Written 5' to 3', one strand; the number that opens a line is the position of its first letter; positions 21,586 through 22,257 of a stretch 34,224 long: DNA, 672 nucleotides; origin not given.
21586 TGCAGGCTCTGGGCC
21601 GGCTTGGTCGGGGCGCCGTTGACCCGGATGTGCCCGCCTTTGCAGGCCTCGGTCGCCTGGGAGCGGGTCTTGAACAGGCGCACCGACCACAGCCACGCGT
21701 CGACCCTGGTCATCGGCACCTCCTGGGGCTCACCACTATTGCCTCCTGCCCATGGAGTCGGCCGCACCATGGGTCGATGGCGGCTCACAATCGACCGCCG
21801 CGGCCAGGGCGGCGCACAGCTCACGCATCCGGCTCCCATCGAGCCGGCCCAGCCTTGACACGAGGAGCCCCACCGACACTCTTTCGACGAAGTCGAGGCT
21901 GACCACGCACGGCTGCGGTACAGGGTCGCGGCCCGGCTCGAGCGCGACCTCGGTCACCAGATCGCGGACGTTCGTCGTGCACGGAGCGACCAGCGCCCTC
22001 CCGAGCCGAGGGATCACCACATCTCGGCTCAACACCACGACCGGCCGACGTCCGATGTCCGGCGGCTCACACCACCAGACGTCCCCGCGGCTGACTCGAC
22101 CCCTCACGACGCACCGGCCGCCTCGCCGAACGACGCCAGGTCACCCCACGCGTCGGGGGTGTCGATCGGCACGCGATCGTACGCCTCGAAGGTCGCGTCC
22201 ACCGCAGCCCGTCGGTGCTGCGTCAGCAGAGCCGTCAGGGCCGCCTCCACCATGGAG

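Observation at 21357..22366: MazE/MazF-like toxin-antitoxin module with an operator inverted repeat, co-oriented and tightly linked to an S4/Hsp15-like ribosome-associated gene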

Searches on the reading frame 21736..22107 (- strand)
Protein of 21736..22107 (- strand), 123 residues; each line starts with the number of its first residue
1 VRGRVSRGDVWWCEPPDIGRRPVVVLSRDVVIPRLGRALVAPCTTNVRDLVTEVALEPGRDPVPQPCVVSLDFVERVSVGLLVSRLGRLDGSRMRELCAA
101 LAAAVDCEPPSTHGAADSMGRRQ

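Call 3: search_protein_families(library=pfam, proteins=[window:21736-22107:-], max_evalue=0.01)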
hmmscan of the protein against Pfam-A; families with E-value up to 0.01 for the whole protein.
window:21736-22107:- (123 aa): 1 family
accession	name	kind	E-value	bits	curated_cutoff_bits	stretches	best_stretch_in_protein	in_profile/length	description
PF02452.23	PemK_toxin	-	5.3e-14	52.8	23.1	1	7-103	2-107/109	PemK-like, MazF-like toxin of type II toxin-antitoxin system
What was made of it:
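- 21784..22107 (-): Toxin gene, family-conserved core (residues 1-108). It is a PemK/MazF endoribonuclease fold with R20/R21 and T44/T45. It starts with GTG and overlaps the antitoxin stop by 4 bp (GTGA). Pfam PF02452, 52.8 bits (call 3).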

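Call 4: search_protein_families(library=ncbifam, proteins=[window:21736-22107:-], max_evalue=0.01)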
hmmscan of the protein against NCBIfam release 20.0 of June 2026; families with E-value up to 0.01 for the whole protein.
window:21736-22107:- (123 aa): 0 families

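Call 6: find_homologous_proteins(query=window:21736-22107:-)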
Query window:21736-22107:- (123 aa): 3167 proteins with E <= 0.001 among 3256 candidates; the best 120 are listed.
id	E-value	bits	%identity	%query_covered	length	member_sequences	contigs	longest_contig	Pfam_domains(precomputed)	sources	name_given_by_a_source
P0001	2.1e-74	265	100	100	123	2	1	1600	PF02452.24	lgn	-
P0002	3.1e-44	168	75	82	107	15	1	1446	PF02452.24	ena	-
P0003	1.5e-43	166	75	88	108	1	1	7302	PF02452.24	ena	-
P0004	2.4e-43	165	75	87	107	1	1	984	PF02452.24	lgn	-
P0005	3.7e-43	164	75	87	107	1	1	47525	PF02452.24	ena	-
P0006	7.8e-43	163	77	82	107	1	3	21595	PF02452.24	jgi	jgi:mRNA interferase MazF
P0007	8.6e-43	163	73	86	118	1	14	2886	PF02452.24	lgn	-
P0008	1.2e-42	163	70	84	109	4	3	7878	PF02452.24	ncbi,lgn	-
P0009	1.4e-42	162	75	82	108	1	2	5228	PF02452.24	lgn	-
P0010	1.5e-42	162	73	88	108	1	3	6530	PF02452.24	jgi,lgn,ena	jgi:mRNA interferase MazF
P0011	1.5e-42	162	75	83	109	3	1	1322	PF02452.24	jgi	jgi:mRNA interferase MazF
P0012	1.6e-42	162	73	87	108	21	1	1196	PF02452.24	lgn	-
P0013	1.7e-42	162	70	88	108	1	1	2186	PF02452.24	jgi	jgi:mRNA interferase MazF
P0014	1.8e-42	162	72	87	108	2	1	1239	PF02452.24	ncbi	-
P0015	2.2e-42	162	72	83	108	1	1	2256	PF02452.24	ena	-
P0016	2.2e-42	162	75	84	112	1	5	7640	PF02452.24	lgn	-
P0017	2.7e-42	162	69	88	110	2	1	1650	PF02452.24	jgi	-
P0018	3.6e-42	161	72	83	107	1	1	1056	PF02452.24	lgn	-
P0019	3.8e-42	161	75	83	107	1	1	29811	PF02452.24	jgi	jgi:mRNA interferase MazF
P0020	4.4e-42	161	72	84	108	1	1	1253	PF02452.24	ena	-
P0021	5.4e-42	161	75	83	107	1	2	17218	PF02452.24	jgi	jgi:mRNA interferase MazF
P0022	6.1e-42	160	72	88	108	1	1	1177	PF02452.24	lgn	-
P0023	6.2e-42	160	73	84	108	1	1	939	PF02452.24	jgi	jgi:mRNA interferase MazF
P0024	6.5e-42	160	72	84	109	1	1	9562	PF02452.24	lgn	-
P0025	6.8e-42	160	74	84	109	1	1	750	PF02452.24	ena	-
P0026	6.9e-42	160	75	84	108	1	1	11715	PF02452.24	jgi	jgi:mRNA interferase MazF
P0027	7.4e-42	160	66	87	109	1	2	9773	PF02452.24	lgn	-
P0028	7.7e-42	160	74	82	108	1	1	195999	PF02452.24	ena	-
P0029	8.1e-42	160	74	82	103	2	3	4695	PF02452.24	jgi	jgi:mRNA interferase MazF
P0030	8.6e-42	160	68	85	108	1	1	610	PF02452.24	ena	-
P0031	8.9e-42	160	73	84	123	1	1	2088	PF02452.24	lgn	-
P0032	9.2e-42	160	71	87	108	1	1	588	PF02452.24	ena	-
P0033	1.0e-41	160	69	87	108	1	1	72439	PF02452.24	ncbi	ncbi:MAG: type II toxin-antitoxin system PemK/MazF family toxin [Acidimicrobiales bacterium]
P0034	1.2e-41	159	71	88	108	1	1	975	PF02452.24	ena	-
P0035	1.2e-41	159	74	85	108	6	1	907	PF02452.24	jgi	-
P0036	1.3e-41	159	71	88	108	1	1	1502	PF02452.24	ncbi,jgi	jgi:mRNA interferase MazF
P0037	1.4e-41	159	69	87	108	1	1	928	PF02452.24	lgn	-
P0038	1.4e-41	159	72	85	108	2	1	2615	PF02452.24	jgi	-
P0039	1.4e-41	159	75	84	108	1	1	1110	PF02452.24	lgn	-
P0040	1.5e-41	159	73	82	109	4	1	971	PF02452.24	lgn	-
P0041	1.6e-41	159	72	83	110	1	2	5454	PF02452.24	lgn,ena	-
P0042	1.6e-41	159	70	85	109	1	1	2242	PF02452.24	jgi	jgi:mRNA interferase MazF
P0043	1.6e-41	159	69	89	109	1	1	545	PF02452.24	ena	-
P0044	1.7e-41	159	69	88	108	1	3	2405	PF02452.24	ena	-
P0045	1.8e-41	159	73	84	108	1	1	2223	PF02452.24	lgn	-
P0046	1.8e-41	159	71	84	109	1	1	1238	PF02452.24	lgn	-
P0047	1.8e-41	159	69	83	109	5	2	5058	PF02452.24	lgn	-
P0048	1.9e-41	159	69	88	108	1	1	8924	PF02452.24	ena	-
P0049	1.9e-41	159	69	87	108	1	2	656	PF02452.24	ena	-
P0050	2.0e-41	159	72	84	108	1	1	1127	PF02452.24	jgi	jgi:mRNA interferase MazF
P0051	2.0e-41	159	71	88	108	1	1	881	PF02452.24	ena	-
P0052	2.0e-41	159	75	83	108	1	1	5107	PF02452.24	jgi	jgi:mRNA interferase MazF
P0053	2.0e-41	159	70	83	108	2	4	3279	PF02452.24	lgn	-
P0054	2.0e-41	159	70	87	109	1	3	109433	PF02452.24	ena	-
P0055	2.1e-41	159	69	88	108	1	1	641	PF02452.24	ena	-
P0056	2.1e-41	159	70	89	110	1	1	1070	PF02452.24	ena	-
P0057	2.4e-41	158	73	82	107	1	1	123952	PF02452.24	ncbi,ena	-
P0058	2.5e-41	158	75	83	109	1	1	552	PF02452.24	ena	-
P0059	2.6e-41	158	69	87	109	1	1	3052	PF02452.24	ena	-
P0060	2.6e-41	158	73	83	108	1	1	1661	PF02452.24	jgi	jgi:mRNA interferase MazF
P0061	2.7e-41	158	70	84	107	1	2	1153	PF02452.24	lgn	-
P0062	2.7e-41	158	73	83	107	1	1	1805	PF02452.24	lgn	-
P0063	3.1e-41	158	73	82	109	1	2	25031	PF02452.24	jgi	-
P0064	3.2e-41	158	69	84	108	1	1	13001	PF02452.24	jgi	jgi:mRNA interferase MazF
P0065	3.2e-41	158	70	84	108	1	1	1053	PF02452.24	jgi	jgi:mRNA interferase MazF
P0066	3.2e-41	158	72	83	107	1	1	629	PF02452.24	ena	-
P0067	3.2e-41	158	70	89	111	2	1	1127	PF02452.24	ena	-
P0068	3.3e-41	158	74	82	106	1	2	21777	PF02452.24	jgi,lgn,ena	jgi:mRNA interferase MazF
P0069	3.3e-41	158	69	88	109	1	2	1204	PF02452.24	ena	-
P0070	3.3e-41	158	69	88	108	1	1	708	PF02452.24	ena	-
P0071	3.3e-41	158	69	84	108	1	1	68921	PF02452.24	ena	-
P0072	3.4e-41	158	69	88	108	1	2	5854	PF02452.24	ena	-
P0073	3.4e-41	158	71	84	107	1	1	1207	PF02452.24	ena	-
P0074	3.5e-41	158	69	88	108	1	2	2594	PF02452.24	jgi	-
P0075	3.6e-41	158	74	82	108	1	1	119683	PF02452.24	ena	-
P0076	3.6e-41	158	72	75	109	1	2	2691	PF02452.24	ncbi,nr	ncbi:MAG: type II toxin-antitoxin system PemK/MazF family toxin [Actinomycetota bacterium]|nr:type I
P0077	3.7e-41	158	75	83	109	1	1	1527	PF02452.24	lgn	-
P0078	3.7e-41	158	69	89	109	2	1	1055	PF02452.24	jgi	jgi:mRNA interferase MazF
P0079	3.7e-41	158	73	83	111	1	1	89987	PF02452.24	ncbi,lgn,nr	ncbi:MAG TPA: type II toxin-antitoxin system PemK/MazF family toxin [Solirubrobacteraceae bacterium]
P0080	3.8e-41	158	69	88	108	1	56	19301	PF02452.24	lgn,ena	-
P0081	3.8e-41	158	71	83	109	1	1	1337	PF02452.24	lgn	-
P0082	3.8e-41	158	72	84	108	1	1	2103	PF02452.24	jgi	-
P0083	3.8e-41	158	73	84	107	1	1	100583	PF02452.24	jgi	jgi:mRNA interferase MazF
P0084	3.9e-41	158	71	83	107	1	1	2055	PF02452.24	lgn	-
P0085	3.9e-41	158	69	84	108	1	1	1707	PF02452.24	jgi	jgi:mRNA interferase MazF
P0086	4.0e-41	158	72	83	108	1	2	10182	PF02452.24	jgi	jgi:mRNA interferase MazF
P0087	4.1e-41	158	75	82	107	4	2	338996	PF02452.24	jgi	-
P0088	4.2e-41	158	66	88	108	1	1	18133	PF02452.24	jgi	jgi:mRNA interferase MazF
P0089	4.6e-41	158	71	87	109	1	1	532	PF02452.24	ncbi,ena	-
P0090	4.7e-41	158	73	84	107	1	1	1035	PF02452.24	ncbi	-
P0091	4.8e-41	157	74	83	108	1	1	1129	PF02452.24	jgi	jgi:mRNA interferase MazF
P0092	4.9e-41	157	74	83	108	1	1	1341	PF02452.24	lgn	-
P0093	5.1e-41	157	70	83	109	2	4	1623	PF02452.24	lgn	-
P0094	5.2e-41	157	71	92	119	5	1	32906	PF02452.24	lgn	-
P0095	5.2e-41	157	74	83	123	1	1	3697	PF02452.24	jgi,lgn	jgi:mRNA interferase MazF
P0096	5.3e-41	157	68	84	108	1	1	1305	PF02452.24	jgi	jgi:mRNA interferase MazF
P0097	5.4e-41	157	71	84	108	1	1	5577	PF02452.24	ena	-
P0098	5.6e-41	157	72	84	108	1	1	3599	PF02452.24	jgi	jgi:mRNA interferase MazF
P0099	5.7e-41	157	71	88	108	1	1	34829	PF02452.24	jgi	jgi:mRNA interferase MazF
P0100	5.7e-41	157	71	84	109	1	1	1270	PF02452.24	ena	-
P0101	5.8e-41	157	74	84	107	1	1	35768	PF02452.24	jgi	jgi:mRNA interferase MazF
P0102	5.8e-41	157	70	84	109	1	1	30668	PF02452.24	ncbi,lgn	-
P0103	6.1e-41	157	74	82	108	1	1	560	PF02452.24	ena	-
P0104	6.1e-41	157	74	83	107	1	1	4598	PF02452.24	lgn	-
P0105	6.2e-41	157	72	84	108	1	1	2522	PF02452.24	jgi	-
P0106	6.3e-41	157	75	83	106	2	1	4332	PF02452.24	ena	-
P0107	6.5e-41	157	74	83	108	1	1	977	PF02452.24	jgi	jgi:mRNA interferase MazF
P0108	6.5e-41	157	74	84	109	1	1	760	PF02452.24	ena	-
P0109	6.7e-41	157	72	82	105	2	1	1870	PF02452.24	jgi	-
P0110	7.0e-41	157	69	84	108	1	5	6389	PF02452.24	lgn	-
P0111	7.1e-41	157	70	88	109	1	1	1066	PF02452.24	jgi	jgi:mRNA interferase MazF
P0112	7.2e-41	157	75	83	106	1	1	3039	PF02452.24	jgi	jgi:mRNA interferase MazF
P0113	7.3e-41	157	70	84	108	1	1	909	PF02452.24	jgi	jgi:mRNA interferase MazF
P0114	7.7e-41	157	69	88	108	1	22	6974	PF02452.24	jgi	-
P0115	7.8e-41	157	71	82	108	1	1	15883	PF02452.24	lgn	-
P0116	7.9e-41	157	73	83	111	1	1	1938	PF02452.24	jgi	jgi:mRNA interferase MazF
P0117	8.2e-41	157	74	82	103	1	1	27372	PF02452.24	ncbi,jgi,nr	ncbi:MAG: type II toxin-antitoxin system PemK/MazF family toxin [Ilumatobacter sp.]|nr:MAG: type II 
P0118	8.3e-41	157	70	83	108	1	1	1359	PF02452.24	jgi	jgi:mRNA interferase MazF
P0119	8.4e-41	157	70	85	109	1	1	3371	PF02452.24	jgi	jgi:mRNA interferase MazF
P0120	8.5e-41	157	71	88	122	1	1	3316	PF02452.24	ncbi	-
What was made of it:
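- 21784..22107 (-): 3167 homologues were found, the top ones 66-77% identical (call 6).
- On PemK/MazF toxin family (Pfam PF02452): All listed homologues carry PF02452 (call 6).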

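Call 9: search_solved_structures(query=window:21736-22107:-, max_evalue=0.01, show_alignments=2)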
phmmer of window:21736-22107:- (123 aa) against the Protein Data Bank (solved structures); distinct sequences matched with E-value up to 0.01: 2.
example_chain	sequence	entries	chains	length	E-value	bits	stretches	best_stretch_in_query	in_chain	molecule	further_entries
5uct_A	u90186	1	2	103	2.9e-10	43.4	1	20-107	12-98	Endoribonuclease MazF3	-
5cca_A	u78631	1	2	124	4.9e-10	42.7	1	20-107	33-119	Endoribonuclease MazF3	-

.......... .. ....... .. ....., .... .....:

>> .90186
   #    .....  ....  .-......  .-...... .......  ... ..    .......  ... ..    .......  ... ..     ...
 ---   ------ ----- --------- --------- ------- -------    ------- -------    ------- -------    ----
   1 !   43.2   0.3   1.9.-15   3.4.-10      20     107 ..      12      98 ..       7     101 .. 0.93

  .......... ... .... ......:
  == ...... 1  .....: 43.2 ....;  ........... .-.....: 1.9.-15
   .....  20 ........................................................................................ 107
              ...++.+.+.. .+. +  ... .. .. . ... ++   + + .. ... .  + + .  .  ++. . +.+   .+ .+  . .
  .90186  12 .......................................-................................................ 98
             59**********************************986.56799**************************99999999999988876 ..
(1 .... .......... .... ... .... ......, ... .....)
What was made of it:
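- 21784..22107 (-): PDB MazF3 5uct, E 2.9e-10, aligning R21 to Arg13 and T44 to Thr36 (call 9).
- On PemK/MazF toxin family (Pfam PF02452): The HMMER alignment to MazF3 puts R21 on Arg13 and T44 on Thr36 (call 9).
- PDB MazF3, E 2.9e-10, with R21 and T44 aligned to Arg13 and Thr36 (call 9). The toxin is only about 40% identical to MazF3 over 88 residues (call 9), so its target cannot be inferred.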

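Call 12: find_encoding_contigs(protein=P0001, flank=5000, max_places=4)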
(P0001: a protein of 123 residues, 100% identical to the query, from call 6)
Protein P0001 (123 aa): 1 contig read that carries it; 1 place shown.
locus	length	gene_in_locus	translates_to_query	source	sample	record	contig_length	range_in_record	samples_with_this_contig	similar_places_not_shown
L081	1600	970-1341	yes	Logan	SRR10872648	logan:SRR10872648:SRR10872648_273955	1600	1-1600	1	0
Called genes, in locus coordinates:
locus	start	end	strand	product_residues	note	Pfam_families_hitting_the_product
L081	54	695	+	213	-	-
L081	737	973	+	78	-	-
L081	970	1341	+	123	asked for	PF02452:PemK_toxin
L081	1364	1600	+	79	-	?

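Call 17: find_related_loci(query=window:21736-22107:-, collection=metagenome_contigs, flank=3000)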
Query window:21736-22107:- (123 aa) in metagenome_contigs; peptide patterns used: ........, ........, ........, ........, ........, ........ (x = any residue, [..] = any of these).
524 stretches matched a pattern; 71 encode a relative of the query (tblastn E <= 1e-3); 70 distinct loci.
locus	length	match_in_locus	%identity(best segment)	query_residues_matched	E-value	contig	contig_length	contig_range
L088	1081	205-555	72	7-123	1e-49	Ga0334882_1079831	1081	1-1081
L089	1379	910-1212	73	7-107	2e-47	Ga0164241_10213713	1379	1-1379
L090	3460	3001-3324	72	1-108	8e-46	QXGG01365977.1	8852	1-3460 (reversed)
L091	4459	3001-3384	62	2-123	2e-45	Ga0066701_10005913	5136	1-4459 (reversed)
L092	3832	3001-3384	62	2-123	5e-45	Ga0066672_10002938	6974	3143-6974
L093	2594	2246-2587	67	1-114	1e-44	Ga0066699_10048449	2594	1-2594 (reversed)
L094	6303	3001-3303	75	7-107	9e-45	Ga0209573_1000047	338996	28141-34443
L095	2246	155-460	74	6-107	1e-44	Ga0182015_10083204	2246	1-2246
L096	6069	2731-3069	69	6-117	2e-43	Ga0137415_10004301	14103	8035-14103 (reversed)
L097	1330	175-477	69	7-107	8e-44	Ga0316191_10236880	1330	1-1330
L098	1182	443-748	71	6-107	3e-44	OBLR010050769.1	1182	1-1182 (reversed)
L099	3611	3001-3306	69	6-107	1e-42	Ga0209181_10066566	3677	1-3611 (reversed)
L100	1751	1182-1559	63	2-121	4e-43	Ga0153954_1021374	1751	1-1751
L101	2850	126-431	73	6-107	9e-43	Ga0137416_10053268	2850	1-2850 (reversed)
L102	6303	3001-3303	68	7-107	1e-42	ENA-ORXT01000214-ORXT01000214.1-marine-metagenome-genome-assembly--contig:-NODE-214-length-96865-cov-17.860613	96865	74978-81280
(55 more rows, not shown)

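Call 53: search_dna_similar(query=window:21784-22107:-, collection=plasmids, mode=protein, max_rows=15, max_evalue=1e-10)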
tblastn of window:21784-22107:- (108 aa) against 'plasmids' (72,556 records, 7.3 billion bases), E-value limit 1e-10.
Records with a match: 5; places in all: 5; records where one place covers at least 80% of the query: 5.
Best place of each record, by identity: 60-80% 4; <60% 1.
By first word of the organism name: Mycobacterium 3; Mycolicibacterium 2.
By predicted mobility (MOB-suite, as given by PLSDB): non-mobilizable 4; mobilizable 1.
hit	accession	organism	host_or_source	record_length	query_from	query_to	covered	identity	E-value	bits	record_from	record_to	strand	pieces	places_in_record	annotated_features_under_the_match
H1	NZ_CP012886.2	Mycobacterium intracellulare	sputum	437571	1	108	100%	60.2%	4e-32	124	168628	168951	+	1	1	type II toxin-antitoxin system PemK/MazF family toxin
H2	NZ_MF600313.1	Mycolicibacterium sp. CBMA 213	Soil,soil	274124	2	107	98%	58.6%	2e-31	122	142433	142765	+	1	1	type II toxin-antitoxin system PemK/MazF family toxin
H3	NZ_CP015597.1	Mycobacterium adipatum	-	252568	6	95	83%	66.7%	1e-27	111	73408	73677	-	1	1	type II toxin-antitoxin system PemK/MazF family toxin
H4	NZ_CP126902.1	Mycolicibacterium vanbaalenii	cell culture,soil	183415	6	95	83%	64.4%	7e-26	106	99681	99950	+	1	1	type II toxin-antitoxin system PemK/MazF family toxin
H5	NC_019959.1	Mycobacterium sp. JS623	-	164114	6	94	82%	62.9%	2e-25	105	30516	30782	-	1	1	type II toxin-antitoxin system PemK/MazF family toxin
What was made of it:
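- Homologues also occur on five mycobacterial plasmids (call 53).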

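Call 55: get_annotated_region(hit=H1, flank=1500)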
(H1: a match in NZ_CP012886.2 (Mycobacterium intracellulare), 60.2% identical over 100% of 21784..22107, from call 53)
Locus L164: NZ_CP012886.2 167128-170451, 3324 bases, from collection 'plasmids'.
description: Mycobacterium intracellulare subsp. chimaera strain AH16 plasmid unnamed1, complete sequence
organism: Mycobacterium intracellulare (NCBI taxid 222805)
taxonomy: Bacteria; Actinomycetota; Actinomycetes; Mycobacteriales; Mycobacteriaceae; Mycobacterium; Mycobacterium intracellulare
host: -; source: sputum; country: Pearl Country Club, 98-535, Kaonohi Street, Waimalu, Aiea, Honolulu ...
typing (MOB-suite, as given by PLSDB): mobilizable; relaxase MOBP
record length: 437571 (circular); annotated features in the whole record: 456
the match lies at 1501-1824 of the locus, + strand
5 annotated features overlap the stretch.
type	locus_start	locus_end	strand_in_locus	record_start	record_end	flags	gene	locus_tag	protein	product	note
CDS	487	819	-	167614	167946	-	-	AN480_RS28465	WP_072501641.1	type II toxin-antitoxin system PemK/MazF family toxin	-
CDS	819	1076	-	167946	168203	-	-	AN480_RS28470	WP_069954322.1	antitoxin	-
CDS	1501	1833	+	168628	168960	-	-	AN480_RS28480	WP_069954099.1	type II toxin-antitoxin system PemK/MazF family toxin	-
CDS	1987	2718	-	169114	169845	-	-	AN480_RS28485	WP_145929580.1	hypothetical protein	-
CDS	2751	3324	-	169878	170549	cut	-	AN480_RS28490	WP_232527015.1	hypothetical protein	-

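Call 56: predict_structure(alignment_id=A1)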
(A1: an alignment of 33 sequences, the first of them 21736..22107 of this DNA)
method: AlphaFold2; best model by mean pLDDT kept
length: 123 residues; sequences in the alignment: 33
mean_pLDDT: 41.6   pTM: 0.28
mean pLDDT of the five models: 41.6, 39.9, 39.0, 37.4, 36.9
residues with pLDDT >= 90: 0; 70-90: 0; 50-70: 12; < 50: 111
segments of 3 or more residues with pLDDT < 50: 1-11, 13-89, 101-123
pLDDT, mean of each block of 10 residues (from residue 1): 39 45 43 39 36 34 42 44 47 53 41 38 41
secondary structure, 60 per line:
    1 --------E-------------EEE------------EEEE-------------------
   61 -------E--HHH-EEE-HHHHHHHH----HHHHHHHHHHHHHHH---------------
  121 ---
elements in order: E23-25 E38-41 E75-77 H79-86 H91-105
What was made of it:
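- On PemK/MazF toxin family (Pfam PF02452): The structure model failed (pLDDT 42, call 56), so no structure-based check was possible.
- The toxin model failed (pLDDT 42, call 56), so the catalytic residues were placed by sequence alignment only.
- Tried and rejected: The AF2 model of the toxin from a 33-sequence alignment failed (pLDDT 41.6, call 56).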

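Call 61: find_encoding_contigs(protein=P0094, flank=4000, max_places=2)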
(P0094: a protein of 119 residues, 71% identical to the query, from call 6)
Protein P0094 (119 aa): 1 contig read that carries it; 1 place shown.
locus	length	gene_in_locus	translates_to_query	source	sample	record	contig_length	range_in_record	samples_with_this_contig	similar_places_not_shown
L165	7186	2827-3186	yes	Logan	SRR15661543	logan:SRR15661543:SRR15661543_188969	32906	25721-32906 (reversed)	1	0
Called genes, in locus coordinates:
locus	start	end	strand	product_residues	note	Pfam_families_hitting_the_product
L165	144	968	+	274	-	PF00497:SBP_bac_3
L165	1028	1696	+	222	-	PF00528:BPD_transp_1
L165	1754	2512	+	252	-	PF02463:SMC_N (faint), PF00005:ABC_tran, PF13304:AAA_21 (faint)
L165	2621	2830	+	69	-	-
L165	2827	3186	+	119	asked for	PF02452:PemK_toxin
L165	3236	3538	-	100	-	PF13545:HTH_Crp_2 (weak), PF01022:HTH_5, PF09339:HTH_IclR, PF12840:HTH_20 (weak)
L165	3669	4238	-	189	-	PF02698:DUF218 (faint)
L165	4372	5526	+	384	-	PF01757:Acyl_transf_3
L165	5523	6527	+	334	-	PF02585:PIG-L (weak)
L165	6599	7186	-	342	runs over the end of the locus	PF00535:Glycos_transf_2, PF10111:Glyco_tranf_2_2 (weak), PF13641:Glyco_tranf_2_3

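Call 62: find_encoding_contigs(protein=P0005, flank=4000, max_places=2)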
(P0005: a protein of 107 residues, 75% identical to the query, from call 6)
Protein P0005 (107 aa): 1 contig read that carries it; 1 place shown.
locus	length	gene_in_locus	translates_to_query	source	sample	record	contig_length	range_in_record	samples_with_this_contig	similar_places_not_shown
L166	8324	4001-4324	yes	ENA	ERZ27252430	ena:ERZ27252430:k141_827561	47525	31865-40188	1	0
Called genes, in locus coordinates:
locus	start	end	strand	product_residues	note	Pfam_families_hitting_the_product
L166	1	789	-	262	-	PF01255:Prenyltransf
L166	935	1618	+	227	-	PF03006:HlyIII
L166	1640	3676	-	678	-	PF03190:Thioredox_DsbH, PF13899:Thioredoxin_7 (weak)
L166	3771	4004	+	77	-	-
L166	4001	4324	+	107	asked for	PF02452:PemK_toxin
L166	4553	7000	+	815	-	PF01734:Patatin, PF11856:DUF3376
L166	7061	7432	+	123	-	PF00085:Thioredoxin, PF14595:Thioredoxin_9 (weak), PF13098:Thioredoxin_2, PF13905:Thioredoxin_8 (faint)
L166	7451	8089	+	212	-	PF05724:TPMT (weak), PF03848:TehB, PF13489:Methyltransf_23 (weak), PF08241:Methyltransf_11, PF08242:Methyltransf_12, PF13649:Methyltransf_25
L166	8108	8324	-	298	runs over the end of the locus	PF03372:Exo_endo_phos (weak)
